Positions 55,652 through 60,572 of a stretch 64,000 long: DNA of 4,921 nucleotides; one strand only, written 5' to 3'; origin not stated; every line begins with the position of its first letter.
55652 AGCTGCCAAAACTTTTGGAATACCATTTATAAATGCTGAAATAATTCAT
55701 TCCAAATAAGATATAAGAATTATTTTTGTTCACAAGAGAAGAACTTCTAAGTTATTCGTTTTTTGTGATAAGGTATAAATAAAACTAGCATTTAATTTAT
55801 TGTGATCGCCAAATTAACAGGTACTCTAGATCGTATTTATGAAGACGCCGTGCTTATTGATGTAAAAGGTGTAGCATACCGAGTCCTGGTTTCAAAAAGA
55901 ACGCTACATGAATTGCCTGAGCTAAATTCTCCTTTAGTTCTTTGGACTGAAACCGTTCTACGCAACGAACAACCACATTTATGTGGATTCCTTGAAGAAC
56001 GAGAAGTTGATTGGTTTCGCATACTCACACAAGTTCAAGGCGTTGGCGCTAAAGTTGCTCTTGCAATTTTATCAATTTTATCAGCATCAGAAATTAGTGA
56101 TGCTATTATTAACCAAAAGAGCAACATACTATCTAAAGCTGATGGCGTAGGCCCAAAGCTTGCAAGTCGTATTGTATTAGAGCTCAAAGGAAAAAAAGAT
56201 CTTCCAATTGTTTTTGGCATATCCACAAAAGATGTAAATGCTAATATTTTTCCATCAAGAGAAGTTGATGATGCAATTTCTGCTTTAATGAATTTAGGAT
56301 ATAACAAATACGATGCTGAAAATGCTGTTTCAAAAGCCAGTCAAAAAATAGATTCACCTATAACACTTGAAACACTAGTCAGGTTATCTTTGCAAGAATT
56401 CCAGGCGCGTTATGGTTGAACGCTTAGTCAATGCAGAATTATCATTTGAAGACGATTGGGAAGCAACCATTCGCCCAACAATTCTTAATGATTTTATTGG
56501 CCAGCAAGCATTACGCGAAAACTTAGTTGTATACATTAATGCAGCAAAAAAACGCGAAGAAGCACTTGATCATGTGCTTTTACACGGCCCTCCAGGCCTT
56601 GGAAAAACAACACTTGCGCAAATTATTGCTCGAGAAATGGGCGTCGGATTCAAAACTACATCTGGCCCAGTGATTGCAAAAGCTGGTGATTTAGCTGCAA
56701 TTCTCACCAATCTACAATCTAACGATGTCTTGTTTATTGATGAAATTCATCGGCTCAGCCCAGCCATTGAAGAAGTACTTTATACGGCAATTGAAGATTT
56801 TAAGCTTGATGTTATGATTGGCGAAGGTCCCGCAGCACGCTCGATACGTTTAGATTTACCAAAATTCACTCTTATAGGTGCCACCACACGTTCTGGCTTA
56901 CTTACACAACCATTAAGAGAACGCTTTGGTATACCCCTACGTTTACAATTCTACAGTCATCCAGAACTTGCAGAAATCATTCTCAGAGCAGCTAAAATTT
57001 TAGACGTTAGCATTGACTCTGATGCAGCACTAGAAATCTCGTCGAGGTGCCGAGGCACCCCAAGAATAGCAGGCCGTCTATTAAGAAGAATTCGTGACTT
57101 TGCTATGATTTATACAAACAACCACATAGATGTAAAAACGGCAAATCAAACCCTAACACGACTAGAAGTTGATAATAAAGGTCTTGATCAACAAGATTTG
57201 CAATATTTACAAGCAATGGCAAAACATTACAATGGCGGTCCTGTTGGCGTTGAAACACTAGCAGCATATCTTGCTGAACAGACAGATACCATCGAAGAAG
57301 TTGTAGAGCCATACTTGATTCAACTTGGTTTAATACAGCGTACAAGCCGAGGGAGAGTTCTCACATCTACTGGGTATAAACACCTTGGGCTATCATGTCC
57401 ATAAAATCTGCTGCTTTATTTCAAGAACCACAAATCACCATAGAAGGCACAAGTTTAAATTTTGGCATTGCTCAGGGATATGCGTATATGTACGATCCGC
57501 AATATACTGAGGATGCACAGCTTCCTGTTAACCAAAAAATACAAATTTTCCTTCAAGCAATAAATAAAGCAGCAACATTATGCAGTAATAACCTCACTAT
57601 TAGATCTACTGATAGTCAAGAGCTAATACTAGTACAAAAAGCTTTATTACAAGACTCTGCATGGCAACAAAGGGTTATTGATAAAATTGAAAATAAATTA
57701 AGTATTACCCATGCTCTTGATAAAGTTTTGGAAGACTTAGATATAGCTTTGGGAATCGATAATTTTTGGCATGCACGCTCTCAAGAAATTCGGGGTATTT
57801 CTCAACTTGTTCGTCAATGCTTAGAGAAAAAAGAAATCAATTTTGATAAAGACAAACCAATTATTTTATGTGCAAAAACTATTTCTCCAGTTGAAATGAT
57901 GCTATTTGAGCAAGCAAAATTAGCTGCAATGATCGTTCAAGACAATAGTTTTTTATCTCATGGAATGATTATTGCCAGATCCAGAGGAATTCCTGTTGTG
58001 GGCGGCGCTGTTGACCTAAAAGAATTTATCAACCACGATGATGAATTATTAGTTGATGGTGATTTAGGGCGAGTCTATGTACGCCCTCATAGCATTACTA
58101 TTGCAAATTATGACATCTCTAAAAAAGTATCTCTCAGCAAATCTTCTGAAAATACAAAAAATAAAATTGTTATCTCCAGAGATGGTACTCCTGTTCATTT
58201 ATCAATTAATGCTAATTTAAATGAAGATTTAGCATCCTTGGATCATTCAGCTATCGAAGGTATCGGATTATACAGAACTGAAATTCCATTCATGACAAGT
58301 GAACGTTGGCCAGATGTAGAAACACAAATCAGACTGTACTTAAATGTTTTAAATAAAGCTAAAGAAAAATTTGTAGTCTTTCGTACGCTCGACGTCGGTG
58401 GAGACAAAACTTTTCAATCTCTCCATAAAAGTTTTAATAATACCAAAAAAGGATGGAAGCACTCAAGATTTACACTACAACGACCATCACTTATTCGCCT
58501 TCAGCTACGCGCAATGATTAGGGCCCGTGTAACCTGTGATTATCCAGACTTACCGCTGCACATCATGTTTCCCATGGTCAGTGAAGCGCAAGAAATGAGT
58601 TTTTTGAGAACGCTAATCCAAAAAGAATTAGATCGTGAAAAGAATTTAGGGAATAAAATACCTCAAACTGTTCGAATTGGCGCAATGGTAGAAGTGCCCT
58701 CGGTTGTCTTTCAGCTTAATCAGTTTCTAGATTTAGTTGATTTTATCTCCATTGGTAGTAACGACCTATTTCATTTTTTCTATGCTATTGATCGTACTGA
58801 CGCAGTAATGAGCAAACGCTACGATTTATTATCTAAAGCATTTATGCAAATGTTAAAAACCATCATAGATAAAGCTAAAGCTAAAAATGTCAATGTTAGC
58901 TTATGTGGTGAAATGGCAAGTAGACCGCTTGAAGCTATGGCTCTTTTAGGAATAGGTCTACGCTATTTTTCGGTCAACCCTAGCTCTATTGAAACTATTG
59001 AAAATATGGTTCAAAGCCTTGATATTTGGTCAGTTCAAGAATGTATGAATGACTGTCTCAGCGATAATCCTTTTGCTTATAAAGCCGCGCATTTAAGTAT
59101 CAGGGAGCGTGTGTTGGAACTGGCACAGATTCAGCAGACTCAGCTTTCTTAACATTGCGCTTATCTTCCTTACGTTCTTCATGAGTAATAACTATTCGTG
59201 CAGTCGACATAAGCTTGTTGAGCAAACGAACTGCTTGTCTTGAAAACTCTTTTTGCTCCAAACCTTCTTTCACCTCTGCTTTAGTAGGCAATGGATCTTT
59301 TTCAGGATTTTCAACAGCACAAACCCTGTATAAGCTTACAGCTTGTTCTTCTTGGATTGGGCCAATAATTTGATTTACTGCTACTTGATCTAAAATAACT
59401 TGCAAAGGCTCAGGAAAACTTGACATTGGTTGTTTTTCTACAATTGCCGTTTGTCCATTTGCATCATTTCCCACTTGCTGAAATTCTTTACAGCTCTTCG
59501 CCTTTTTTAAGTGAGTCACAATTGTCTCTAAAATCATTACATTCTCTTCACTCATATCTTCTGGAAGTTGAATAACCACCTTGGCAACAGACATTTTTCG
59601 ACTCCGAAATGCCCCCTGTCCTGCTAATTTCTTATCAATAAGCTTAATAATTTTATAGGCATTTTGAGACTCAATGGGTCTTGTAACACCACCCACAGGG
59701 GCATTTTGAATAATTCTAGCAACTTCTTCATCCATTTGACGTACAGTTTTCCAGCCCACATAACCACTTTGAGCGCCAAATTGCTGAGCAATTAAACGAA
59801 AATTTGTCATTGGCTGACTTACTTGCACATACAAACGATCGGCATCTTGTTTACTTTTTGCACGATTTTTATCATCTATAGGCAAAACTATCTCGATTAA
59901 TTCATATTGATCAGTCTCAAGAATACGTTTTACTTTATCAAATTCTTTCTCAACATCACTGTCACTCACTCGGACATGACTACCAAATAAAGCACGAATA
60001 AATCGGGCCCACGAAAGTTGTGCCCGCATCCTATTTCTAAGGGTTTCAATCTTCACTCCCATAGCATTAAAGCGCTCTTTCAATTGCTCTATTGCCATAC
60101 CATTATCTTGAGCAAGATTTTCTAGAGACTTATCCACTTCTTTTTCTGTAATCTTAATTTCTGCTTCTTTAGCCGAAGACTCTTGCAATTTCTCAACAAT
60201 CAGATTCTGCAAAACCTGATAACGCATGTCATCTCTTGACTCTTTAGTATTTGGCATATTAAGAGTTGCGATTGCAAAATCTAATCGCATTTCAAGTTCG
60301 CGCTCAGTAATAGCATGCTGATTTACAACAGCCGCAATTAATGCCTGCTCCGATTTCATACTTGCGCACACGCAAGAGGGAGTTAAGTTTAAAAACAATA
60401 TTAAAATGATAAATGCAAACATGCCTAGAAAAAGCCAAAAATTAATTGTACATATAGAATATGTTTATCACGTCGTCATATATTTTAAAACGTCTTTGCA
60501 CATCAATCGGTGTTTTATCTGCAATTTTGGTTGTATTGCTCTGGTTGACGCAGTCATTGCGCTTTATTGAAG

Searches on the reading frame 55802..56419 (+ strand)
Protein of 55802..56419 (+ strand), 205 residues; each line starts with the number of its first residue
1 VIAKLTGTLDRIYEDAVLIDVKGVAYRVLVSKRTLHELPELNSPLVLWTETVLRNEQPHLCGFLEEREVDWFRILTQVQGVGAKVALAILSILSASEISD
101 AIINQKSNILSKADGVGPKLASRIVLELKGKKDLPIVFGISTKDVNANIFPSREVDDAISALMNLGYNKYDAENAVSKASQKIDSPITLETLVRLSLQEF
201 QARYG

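Call 14: search_protein_families(library=pfam, proteins=[window:55802-56419:+], max_evalue=0.00001)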
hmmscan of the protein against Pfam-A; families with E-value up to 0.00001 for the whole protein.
window:55802-56419:+ (205 aa): 3 families
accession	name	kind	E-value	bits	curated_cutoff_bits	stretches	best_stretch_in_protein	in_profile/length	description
PF01330.27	RuvA_N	-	2.8e-13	50.2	23.6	1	1-60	1-59/61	RuvA N terminal domain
PF14520.12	HHH_5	-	1.1e-11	45.4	27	1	72-129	1-56/57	Helix-hairpin-helix domain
PF07499.19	RuvA_C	-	7.3e-11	42.8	24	1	155-199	3-45/47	RuvA, C-terminal domain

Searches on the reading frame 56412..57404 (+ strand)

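Call 14: search_protein_families(library=pfam, proteins=[window:56412-57404:+], max_evalue=0.00001)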
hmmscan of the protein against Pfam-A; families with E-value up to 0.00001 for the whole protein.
window:56412-57404:+ (330 aa): 6 families
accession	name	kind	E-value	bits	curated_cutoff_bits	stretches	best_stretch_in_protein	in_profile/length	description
PF05496.18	RuvB_N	-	8.6e-80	266.5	27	1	20-178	1-159/159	Holliday junction DNA helicase RuvB P-loop domain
PF17864.7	AAA_lid_4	-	8.2e-29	99.6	27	1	181-254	1-74/74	RuvB AAA lid domain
PF05491.19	RuvB_C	-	1.7e-28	98.8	24.7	1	256-325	2-71/72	RuvB C-terminal winged helix domain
PF00004.35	AAA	-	6.7e-22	78.8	21.2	1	55-176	1-127/131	ATPase family associated with various cellular activities (AAA)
PF07728.20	AAA_5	-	7.6e-10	39.4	22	0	98-172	61-139/139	AAA domain (dynein-related subfamily)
PF06068.19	TIP49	-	3.7e-06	26.8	23.8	0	26-81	24-81/347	TIP49 P-loop domain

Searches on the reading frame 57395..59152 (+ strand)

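Call 14: search_protein_families(library=pfam, proteins=[window:57395-59152:+], max_evalue=0.00001)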
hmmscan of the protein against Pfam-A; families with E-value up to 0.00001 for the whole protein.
window:57395-59152:+ (585 aa): 3 families
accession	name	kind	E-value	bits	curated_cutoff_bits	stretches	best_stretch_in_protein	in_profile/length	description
PF02896.24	PEP-utilizers_C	-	8.5e-73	245.5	22.8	1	251-542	4-291/293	PEP-utilising enzyme, PEP-binding domain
PF00391.29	PEP-utilizers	-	9.5e-13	48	23.1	1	154-225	3-72/72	PEP-utilising enzyme, mobile domain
PF05524.18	PEP-utilisers_N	-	7.7e-07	29.7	24.4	1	18-114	2-105/121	PEP-utilising enzyme, N-terminal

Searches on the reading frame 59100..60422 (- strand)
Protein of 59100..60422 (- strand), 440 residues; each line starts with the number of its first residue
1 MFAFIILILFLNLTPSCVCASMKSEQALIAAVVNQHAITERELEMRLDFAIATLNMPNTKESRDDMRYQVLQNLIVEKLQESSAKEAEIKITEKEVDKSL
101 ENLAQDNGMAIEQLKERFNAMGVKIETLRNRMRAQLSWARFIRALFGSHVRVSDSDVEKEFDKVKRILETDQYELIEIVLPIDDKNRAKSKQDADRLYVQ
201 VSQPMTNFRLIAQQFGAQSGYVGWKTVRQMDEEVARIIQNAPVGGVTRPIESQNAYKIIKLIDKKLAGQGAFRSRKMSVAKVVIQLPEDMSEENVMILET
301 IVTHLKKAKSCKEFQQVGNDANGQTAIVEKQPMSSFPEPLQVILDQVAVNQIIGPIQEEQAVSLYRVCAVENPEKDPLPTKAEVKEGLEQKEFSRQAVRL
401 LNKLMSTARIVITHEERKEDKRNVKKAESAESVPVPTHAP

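Call 14: search_protein_families(library=pfam, proteins=[window:59100-60422:-], max_evalue=0.00001)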
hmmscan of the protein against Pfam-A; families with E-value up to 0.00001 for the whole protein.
window:59100-60422:- (440 aa): 6 families
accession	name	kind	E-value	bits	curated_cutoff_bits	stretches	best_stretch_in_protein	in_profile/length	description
PF09312.16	SurA_N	-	1.2e-17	64.6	30.8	1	29-137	4-113/118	SurA N-terminal domain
PF13624.11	SurA_N_3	-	3e-11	43.9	27.2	1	6-139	18-159/162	SurA-like N-terminal domain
PF00639.27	Rotamase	-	1.1e-10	42.8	21.7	1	183-263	11-97/97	PPIC-type PPIASE domain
PF13623.11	SurA_N_2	-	5.9e-08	33.1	28.5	1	4-107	17-122/145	SurA-like N-terminal domain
PF13145.12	Rotamase_2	-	1.1e-07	33.1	27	0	152-265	1-109/121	PPIC-type PPIASE domain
PF13616.12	Rotamase_3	-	2.1e-06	28.7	22.5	1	175-265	18-116/116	PPIC-type PPIASE domain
